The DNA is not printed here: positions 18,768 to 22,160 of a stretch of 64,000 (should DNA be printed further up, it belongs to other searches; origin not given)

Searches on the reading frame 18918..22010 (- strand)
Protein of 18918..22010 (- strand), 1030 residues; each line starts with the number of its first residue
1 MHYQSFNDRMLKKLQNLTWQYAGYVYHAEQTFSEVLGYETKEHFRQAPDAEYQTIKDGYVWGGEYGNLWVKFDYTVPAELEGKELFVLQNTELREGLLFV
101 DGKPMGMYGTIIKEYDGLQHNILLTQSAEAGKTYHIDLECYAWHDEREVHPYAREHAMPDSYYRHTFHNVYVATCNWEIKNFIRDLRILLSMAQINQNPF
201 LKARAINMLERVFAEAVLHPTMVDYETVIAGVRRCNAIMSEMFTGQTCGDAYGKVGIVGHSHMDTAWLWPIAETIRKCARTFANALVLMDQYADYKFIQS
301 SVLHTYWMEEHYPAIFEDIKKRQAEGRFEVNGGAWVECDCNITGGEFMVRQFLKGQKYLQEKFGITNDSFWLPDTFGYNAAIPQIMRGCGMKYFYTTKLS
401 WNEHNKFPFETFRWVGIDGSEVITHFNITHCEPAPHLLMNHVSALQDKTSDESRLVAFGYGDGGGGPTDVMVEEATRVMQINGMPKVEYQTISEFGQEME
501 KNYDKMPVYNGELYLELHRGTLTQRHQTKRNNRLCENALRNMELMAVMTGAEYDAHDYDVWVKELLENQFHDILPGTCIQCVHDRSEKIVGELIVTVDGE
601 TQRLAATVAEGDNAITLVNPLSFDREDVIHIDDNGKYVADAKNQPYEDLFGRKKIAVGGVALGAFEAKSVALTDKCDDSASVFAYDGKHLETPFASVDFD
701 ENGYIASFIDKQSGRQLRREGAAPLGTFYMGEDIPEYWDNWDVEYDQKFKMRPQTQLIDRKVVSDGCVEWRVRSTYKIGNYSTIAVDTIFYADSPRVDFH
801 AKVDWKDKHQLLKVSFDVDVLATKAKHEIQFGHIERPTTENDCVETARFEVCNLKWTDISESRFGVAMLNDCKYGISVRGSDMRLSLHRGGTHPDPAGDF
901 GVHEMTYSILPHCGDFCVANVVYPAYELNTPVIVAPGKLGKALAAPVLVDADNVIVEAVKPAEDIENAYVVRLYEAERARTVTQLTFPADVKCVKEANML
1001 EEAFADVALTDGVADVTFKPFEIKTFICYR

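Call 52: search_protein_families(library=pfam, proteins=[window:18918-22010:-], max_evalue=0.0001)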
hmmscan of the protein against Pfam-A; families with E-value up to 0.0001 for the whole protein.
window:18918-22010:- (1030 aa): 4 families
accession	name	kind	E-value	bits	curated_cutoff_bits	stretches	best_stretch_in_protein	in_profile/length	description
PF01074.27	Glyco_hydro_38N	-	7.1e-80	268.7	25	1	255-510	2-270/270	Glycosyl hydrolases family 38 N-terminal domain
PF07748.19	Glyco_hydro_38C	-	5.4e-51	174.2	25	1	690-896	1-205/206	Glycosyl hydrolases family 38 C-terminal domain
PF09261.16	Alpha-mann_mid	-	8.6e-18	64.7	31.1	1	516-596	1-84/96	Alpha mannosidase middle domain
PF17677.7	Glyco_hydro38C2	-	4.2e-15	56.1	22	1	953-1026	1-72/72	Glycosyl hydrolases family 38 C-terminal beta sandwich domain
